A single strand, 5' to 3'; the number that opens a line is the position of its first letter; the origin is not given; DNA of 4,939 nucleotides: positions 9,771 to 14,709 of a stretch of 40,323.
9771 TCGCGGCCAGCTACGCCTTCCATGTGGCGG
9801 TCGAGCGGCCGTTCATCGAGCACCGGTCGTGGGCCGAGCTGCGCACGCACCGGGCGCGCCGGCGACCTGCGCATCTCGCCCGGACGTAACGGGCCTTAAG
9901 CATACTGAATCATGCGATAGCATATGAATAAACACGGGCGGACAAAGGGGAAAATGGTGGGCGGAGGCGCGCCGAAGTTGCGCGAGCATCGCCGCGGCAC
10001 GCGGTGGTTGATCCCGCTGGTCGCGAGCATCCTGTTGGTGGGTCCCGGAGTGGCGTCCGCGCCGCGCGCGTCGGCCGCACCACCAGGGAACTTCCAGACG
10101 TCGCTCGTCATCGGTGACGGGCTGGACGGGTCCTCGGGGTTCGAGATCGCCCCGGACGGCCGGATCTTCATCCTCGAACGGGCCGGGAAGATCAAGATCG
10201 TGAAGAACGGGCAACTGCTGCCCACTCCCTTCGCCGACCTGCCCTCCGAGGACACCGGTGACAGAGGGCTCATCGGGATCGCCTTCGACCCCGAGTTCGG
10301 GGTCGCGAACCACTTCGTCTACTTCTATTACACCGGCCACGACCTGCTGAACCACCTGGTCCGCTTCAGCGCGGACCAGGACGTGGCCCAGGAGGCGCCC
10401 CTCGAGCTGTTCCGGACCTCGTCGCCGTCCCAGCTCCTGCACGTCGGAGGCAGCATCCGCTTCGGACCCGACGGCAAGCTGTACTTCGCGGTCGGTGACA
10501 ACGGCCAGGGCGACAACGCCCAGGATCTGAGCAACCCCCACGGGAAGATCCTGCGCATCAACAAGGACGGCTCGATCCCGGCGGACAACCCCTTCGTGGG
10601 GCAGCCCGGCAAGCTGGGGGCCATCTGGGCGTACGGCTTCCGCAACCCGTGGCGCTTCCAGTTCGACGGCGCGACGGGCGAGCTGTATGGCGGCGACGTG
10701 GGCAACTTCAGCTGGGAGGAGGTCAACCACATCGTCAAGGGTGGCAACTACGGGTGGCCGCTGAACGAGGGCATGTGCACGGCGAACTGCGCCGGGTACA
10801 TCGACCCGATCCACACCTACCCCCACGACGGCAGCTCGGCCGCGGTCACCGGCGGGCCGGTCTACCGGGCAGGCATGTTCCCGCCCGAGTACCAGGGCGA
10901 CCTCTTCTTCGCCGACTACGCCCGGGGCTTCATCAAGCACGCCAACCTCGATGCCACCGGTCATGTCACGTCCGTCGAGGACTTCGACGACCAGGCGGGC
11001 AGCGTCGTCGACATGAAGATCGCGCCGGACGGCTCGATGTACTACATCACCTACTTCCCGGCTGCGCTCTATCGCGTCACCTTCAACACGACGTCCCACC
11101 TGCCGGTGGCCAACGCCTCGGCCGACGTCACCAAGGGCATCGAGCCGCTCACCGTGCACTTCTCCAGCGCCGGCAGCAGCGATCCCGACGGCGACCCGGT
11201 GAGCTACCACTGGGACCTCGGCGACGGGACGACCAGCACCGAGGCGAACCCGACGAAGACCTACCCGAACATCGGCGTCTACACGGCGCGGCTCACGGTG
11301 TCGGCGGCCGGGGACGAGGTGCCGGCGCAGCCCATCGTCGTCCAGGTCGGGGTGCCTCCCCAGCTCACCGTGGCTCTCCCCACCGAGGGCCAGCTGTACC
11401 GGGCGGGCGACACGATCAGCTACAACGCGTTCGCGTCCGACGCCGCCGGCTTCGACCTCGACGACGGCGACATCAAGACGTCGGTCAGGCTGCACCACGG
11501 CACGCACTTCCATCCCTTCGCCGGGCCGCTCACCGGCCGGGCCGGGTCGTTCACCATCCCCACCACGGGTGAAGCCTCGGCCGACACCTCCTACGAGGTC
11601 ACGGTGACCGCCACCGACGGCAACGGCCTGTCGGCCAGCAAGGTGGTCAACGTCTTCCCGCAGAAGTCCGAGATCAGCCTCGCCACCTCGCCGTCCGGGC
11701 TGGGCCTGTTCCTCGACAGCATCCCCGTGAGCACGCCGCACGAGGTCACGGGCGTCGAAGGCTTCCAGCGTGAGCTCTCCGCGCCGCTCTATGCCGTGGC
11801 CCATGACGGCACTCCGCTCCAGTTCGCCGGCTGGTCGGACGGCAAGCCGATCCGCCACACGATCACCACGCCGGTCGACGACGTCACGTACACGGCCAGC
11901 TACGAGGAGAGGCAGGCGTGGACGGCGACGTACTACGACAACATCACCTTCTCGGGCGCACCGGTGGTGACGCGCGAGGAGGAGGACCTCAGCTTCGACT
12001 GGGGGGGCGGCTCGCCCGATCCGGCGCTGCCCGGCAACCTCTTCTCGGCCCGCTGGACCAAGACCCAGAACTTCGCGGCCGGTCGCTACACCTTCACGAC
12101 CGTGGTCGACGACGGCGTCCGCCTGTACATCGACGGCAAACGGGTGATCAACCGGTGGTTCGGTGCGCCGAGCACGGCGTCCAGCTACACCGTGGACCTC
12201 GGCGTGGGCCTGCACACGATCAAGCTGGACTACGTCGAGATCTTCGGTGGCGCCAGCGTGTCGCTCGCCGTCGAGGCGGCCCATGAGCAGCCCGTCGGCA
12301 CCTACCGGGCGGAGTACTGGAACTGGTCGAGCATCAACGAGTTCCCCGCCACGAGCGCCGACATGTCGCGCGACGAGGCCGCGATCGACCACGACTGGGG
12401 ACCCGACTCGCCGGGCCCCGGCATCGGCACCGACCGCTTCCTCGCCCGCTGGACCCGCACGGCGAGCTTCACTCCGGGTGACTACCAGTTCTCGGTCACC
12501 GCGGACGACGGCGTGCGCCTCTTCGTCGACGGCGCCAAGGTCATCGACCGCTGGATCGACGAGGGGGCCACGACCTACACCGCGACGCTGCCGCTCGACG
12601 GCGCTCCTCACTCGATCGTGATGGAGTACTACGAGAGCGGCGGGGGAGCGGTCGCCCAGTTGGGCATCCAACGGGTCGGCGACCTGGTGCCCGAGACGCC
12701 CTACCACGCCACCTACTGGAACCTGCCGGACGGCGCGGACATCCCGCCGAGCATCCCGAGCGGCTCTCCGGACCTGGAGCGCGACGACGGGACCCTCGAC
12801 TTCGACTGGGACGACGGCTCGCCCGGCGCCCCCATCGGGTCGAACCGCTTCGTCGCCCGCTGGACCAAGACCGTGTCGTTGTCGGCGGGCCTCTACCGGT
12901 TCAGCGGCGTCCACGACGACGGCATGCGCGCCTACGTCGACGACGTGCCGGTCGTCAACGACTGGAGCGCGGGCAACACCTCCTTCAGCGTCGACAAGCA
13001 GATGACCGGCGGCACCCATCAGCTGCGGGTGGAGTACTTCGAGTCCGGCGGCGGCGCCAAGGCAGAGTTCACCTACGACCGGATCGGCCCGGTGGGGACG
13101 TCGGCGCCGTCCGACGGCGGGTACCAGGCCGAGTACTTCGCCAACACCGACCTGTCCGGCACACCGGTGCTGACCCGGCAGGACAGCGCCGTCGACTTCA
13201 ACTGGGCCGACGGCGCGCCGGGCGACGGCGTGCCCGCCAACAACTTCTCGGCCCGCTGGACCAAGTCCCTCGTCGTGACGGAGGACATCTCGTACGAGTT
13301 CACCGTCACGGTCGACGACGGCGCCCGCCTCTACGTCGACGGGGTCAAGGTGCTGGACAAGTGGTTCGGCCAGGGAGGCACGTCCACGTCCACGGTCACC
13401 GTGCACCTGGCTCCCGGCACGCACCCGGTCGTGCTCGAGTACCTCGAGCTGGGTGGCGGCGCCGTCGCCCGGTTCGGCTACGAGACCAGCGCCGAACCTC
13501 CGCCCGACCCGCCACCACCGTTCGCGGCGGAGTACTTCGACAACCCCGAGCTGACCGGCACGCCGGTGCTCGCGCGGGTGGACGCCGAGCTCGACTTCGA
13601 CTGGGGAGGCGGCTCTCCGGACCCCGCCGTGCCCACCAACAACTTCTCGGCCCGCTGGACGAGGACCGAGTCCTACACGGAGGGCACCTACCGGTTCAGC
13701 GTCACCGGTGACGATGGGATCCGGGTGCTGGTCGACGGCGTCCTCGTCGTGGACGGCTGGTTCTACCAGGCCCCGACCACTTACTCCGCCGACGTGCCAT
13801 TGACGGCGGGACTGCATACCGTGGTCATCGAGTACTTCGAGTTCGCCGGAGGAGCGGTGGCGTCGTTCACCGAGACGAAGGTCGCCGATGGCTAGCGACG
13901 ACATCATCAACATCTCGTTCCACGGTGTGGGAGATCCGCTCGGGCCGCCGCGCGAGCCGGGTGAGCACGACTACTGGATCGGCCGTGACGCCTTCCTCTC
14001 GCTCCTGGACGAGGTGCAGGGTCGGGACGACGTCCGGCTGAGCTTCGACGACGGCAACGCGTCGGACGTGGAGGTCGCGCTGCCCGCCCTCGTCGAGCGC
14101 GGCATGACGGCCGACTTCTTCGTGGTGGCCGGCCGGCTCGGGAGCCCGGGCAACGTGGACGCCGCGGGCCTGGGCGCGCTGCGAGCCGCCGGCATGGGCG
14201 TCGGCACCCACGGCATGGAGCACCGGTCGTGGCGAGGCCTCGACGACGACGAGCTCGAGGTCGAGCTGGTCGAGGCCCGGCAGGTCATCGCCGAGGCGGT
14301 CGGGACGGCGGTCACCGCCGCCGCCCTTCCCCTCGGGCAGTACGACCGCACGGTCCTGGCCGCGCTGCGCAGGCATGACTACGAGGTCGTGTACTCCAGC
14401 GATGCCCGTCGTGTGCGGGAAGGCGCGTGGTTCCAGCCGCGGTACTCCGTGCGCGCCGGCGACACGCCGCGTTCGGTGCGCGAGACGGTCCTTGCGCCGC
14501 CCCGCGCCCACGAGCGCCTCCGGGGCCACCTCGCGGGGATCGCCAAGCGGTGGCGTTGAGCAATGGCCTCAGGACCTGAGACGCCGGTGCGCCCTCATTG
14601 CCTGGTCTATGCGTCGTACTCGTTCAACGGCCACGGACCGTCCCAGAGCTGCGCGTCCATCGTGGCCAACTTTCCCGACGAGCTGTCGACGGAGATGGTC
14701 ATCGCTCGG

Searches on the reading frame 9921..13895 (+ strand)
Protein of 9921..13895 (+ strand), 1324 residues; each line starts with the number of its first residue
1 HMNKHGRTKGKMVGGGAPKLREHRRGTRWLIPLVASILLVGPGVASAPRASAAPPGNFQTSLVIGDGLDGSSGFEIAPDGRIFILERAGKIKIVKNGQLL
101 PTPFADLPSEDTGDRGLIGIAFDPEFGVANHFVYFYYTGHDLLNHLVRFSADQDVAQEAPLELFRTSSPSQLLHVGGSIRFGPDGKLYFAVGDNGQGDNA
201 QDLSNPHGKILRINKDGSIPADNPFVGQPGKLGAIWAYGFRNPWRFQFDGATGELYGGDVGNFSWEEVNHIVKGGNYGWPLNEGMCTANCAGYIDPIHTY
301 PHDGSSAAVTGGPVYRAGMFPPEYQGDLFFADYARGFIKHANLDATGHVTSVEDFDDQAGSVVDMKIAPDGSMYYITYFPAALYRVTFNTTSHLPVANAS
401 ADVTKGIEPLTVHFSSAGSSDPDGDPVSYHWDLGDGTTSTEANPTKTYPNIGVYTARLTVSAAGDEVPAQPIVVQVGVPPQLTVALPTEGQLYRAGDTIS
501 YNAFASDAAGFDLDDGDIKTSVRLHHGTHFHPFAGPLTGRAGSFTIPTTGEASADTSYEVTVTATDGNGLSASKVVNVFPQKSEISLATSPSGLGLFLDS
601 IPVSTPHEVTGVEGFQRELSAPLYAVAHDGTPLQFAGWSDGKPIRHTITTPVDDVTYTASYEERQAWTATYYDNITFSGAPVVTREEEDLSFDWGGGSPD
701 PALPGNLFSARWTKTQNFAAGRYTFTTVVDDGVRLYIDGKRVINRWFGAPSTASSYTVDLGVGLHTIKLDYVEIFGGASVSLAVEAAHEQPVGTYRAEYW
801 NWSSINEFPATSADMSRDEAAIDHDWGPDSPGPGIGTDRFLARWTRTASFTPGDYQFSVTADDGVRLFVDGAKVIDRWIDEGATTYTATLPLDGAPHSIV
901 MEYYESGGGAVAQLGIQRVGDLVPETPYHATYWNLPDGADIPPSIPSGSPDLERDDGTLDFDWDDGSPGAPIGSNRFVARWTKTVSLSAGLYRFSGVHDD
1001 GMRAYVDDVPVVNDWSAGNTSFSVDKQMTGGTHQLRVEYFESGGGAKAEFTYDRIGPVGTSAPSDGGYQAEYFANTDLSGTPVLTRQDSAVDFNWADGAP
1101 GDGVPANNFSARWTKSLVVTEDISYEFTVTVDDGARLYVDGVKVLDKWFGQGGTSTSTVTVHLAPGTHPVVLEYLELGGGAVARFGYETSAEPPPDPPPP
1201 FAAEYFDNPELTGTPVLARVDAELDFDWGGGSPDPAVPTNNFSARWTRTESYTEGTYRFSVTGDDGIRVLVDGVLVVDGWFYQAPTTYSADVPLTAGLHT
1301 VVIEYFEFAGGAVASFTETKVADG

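Call 7: search_protein_families(library=pfam, proteins=[window:9921-13895:+], max_evalue=0.001)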
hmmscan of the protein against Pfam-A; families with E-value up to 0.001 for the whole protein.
window:9921-13895:+ (1324 aa): 6 families
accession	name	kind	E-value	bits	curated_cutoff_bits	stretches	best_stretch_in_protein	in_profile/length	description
PF07691.17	PA14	-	2.7e-87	290.5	24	5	1067-1183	4-127/147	PA14 domain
PF07995.17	GSDH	-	4.3e-60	204.2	25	1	73-377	6-323/332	Glucose / Sorbosone dehydrogenase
PF18911.6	PKD_4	-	8.2e-18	64.7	27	1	394-463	3-71/85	PKD domain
PF00801.26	PKD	-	3e-10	40.4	23.5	1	410-463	15-68/80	PKD domain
PF22352.2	K319L-like_PKD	-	3.2e-07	30.7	27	0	411-464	13-72/84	K319L-like, PKD domain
PF23500.1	DUF7133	-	0.00035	20.4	27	0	174-377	133-346/385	Domain of unknown function (DUF7133)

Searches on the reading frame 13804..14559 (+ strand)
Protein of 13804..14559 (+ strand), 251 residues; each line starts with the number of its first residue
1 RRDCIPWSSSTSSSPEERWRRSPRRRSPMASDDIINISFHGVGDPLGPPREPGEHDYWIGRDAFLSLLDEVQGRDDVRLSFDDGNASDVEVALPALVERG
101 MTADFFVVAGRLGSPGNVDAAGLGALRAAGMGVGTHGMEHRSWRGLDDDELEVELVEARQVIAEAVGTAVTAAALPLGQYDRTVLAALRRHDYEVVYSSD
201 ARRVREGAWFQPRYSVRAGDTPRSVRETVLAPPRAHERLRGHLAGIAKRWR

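Call 7: search_protein_families(library=pfam, proteins=[window:13804-14559:+], max_evalue=0.001)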
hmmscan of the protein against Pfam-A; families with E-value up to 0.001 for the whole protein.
window:13804-14559:+ (251 aa): 1 family
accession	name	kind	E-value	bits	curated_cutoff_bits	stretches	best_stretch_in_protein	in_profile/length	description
PF01522.26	Polysacc_deac_1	-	1.6e-18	67.3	23.1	1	73-196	5-124/124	Polysaccharide deacetylase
